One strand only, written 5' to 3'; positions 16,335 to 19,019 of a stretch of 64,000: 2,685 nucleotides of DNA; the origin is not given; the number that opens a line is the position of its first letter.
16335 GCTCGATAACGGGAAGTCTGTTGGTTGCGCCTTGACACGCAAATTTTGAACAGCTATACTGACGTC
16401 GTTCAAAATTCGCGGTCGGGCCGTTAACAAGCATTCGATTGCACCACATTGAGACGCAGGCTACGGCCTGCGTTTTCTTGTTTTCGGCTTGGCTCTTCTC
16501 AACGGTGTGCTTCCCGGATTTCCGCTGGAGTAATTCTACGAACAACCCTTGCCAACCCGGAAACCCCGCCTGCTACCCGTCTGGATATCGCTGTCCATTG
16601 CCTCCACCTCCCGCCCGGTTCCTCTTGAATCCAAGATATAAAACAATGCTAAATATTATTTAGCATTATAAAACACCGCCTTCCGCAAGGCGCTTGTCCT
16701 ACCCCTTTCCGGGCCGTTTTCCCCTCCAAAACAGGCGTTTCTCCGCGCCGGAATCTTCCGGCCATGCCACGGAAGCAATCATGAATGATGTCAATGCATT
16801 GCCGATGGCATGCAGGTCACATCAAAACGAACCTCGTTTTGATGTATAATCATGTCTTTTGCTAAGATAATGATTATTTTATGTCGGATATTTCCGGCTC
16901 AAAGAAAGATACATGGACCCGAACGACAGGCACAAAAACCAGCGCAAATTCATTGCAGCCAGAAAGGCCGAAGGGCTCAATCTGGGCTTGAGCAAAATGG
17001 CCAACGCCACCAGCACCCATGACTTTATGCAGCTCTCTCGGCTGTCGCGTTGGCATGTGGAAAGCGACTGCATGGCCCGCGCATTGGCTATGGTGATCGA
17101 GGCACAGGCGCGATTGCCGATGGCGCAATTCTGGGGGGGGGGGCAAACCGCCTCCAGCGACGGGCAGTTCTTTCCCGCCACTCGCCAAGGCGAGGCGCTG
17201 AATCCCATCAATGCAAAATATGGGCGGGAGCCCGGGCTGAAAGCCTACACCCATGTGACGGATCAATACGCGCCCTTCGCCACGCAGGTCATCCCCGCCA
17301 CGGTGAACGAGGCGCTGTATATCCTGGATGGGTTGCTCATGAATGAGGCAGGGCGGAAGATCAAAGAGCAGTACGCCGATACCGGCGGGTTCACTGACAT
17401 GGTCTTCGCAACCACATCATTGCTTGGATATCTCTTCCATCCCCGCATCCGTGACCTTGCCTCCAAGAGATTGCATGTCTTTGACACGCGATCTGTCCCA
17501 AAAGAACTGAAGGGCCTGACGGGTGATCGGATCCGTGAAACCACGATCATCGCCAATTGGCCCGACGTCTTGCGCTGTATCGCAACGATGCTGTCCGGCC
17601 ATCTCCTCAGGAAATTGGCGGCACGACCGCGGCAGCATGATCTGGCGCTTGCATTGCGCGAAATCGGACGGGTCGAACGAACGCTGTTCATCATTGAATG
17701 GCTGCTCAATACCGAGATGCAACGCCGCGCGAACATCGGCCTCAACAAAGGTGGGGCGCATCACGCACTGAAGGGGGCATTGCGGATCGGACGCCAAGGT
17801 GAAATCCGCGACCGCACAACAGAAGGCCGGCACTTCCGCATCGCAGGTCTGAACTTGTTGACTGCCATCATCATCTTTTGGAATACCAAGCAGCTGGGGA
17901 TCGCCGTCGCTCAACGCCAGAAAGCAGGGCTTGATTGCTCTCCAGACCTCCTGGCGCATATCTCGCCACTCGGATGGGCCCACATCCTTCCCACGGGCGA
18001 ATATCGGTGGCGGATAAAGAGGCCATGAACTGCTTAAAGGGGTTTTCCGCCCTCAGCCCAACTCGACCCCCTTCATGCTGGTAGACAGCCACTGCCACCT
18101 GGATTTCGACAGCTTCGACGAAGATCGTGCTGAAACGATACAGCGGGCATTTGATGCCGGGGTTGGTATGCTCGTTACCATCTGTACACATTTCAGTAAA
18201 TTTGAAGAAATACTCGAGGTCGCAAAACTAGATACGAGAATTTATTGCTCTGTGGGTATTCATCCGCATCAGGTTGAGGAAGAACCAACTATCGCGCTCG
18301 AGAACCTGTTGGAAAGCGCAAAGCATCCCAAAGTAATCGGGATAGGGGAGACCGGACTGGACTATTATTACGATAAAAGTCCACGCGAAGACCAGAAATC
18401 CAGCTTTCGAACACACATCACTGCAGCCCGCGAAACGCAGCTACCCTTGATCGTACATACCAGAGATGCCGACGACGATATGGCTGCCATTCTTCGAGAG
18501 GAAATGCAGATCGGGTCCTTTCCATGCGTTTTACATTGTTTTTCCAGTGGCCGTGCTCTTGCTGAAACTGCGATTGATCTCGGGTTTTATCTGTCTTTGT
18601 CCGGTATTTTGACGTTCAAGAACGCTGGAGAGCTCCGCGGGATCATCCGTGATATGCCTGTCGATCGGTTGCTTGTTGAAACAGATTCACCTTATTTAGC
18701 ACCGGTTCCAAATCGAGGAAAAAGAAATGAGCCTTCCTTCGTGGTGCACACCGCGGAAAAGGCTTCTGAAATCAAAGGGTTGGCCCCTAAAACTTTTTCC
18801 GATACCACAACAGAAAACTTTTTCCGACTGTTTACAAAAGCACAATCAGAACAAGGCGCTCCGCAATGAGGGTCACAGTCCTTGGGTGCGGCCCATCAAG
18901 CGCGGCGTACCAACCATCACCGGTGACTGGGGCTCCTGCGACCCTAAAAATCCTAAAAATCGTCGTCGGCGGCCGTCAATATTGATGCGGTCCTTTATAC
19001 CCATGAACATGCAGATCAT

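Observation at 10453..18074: Type II-C CRISPR-Cas module carried in a Tn3-family-derived island inserted at the conserved metG-tatD junction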

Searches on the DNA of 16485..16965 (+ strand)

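Call 36: search_dna_similar(query=window:16485-16965:+, collection=plasmids, mode=distant, max_rows=10, max_evalue=0.001)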
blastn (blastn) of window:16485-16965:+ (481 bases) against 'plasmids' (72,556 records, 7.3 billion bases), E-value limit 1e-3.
No match.

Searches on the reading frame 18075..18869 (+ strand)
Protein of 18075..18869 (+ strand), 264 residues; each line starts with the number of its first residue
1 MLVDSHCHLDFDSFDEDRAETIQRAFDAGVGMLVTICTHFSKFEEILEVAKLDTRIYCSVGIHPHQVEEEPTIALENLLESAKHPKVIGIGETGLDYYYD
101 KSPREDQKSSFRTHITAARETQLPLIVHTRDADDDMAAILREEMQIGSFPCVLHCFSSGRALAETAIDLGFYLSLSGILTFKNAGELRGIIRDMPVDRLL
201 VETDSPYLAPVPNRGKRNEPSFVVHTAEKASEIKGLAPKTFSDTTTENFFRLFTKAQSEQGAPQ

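Call 3: search_protein_families(library=pfam, proteins=[window:18075-18869:+], max_evalue=0.01)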
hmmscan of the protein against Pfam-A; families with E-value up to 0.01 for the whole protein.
window:18075-18869:+ (264 aa): 1 family
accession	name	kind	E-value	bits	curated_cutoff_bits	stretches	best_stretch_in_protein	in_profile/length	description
PF01026.27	TatD_DNase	-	2.6e-86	289.6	27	1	3-253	1-252/253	TatD related DNase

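Call 10: find_encoding_contigs(protein=window:18075-18869:+, flank=10000, max_places=10)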
Protein window:18075-18869:+ (264 aa): no gene with exactly this product is on record in the collection.

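Call 14: list_cluster_members(proteins=[P0001, window:18075-18869:+, window:16913-18028:+, window:12032-12967:-])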
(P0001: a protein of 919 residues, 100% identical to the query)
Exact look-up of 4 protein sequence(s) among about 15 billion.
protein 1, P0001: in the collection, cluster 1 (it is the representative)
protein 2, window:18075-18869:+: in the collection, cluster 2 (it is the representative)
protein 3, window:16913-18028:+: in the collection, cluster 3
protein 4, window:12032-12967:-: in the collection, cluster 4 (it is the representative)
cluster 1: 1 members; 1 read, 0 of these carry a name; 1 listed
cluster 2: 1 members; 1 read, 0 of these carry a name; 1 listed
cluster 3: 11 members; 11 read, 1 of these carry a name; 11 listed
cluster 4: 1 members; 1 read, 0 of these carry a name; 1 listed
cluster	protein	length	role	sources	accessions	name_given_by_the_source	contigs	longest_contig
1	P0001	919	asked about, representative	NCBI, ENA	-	-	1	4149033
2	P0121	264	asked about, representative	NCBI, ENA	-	-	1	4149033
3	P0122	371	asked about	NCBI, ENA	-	-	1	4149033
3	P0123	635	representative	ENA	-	-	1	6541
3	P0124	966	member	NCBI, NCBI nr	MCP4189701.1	MAG: Tn3 family transposase [Planctomycetaceae bacterium] | Tn3 family transposase [Planctomycetaceae bacterium]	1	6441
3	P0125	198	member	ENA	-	-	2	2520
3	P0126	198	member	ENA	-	-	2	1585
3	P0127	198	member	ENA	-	-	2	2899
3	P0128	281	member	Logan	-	-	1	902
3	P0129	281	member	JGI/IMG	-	-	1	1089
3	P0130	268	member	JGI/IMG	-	-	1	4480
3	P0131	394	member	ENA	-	-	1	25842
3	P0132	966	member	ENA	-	-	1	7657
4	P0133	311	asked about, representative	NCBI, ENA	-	-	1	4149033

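Call 15: find_related_loci(query=window:18075-18869:+, collection=genome_contigs, flank=10000)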
Query window:18075-18869:+ (264 aa) in genome_contigs; peptide patterns used: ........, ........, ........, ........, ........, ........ (x = any residue, [..] = any of these).
600 stretches matched a pattern (row limit reached: there are more); 535 encode a relative of the query (tblastn E <= 1e-3); the best 80 are kept; 80 distinct loci.
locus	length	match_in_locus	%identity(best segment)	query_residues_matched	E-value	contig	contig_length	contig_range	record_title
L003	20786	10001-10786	82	1-262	2e-148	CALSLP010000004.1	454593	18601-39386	MAG: uncultured Alphaproteobacteria bacterium isolate A_MB73 genome assembly, contig: contig_12252_A_MB73, whole genome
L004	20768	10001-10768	82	1-256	2e-135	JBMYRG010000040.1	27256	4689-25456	MAG: Alphaproteobacteria bacterium isolate ME_XS_2303_bin_60 ME_XS_2303_bin_60_40, whole genome shotgun sequence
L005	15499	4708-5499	72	1-264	7e-132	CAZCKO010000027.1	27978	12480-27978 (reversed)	MAG TPA_asm: uncultured Rhodospirillaceae bacterium isolate SRP077602_co4_646 genome assembly, contig: NODE_2741_length_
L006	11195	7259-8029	75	1-257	5e-136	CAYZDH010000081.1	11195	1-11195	MAG TPA_asm: uncultured Rhodospirillaceae bacterium isolate SRP092796_co3_660 genome assembly, contig: NODE_12441_length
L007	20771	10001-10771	71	1-257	4e-126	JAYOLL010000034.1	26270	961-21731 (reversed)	MAG: Rhodospirillales bacterium isolate 139571_S172_metabat_bins_sspec.tsv.033 NODE_1607_length_26270_cov_9.730612, whol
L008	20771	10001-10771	67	1-257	6e-120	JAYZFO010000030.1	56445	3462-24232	MAG: Pseudomonadota bacterium isolate XB_MAG168 DB_MAG168_0030, whole genome shotgun sequence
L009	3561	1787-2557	66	1-257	3e-115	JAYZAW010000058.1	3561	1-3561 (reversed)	MAG: Pseudomonadota bacterium isolate XB_MAG1192 DB_MAG1192_0058, whole genome shotgun sequence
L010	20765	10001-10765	61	1-255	3e-107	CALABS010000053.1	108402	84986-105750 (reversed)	MAG TPA_asm: uncultured Rhodospirillaceae bacterium isolate SRR3330211_bin.58_CONCOCT_v1.1_MAG genome assembly, contig:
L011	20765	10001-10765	60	1-255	1e-104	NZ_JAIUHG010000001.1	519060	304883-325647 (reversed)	Mesorhizobium sp. CA8 contig_1, whole genome shotgun sequence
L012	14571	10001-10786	58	1-262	3e-104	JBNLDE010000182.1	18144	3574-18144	MAG: Zhengella sp. isolate C1C2.bin.58.orig k141_2041331, whole genome shotgun sequence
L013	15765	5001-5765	60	2-256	4e-104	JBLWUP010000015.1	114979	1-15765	MAG: Kiloniellaceae bacterium isolate EA10-05 A10maxbin.018RE.5K@15, whole genome shotgun sequence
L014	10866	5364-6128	60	2-256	3e-103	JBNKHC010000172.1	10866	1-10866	MAG: Kiloniellaceae bacterium isolate E1E2.bin.13.orig k141_638133, whole genome shotgun sequence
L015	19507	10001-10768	61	1-255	3e-103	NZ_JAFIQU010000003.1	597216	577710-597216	Arenibaculum pallidiluteum strain SYSU D00532 NODE_3_length_597216_cov_18.173682, whole genome shotgun sequence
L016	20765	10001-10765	58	1-255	2e-102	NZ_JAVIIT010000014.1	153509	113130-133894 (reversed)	Mesorhizobium australafricanum strain VK9D VK9D_NODE_14_length_153509_cov_32_722327_pilon, whole genome shotgun sequence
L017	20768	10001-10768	59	2-257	2e-102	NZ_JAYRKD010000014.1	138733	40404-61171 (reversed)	MAG: Dongia sp. isolate SZ_szas3bin.6 NODE_152_length_138733_cov_3.18987, whole genome shotgun sequence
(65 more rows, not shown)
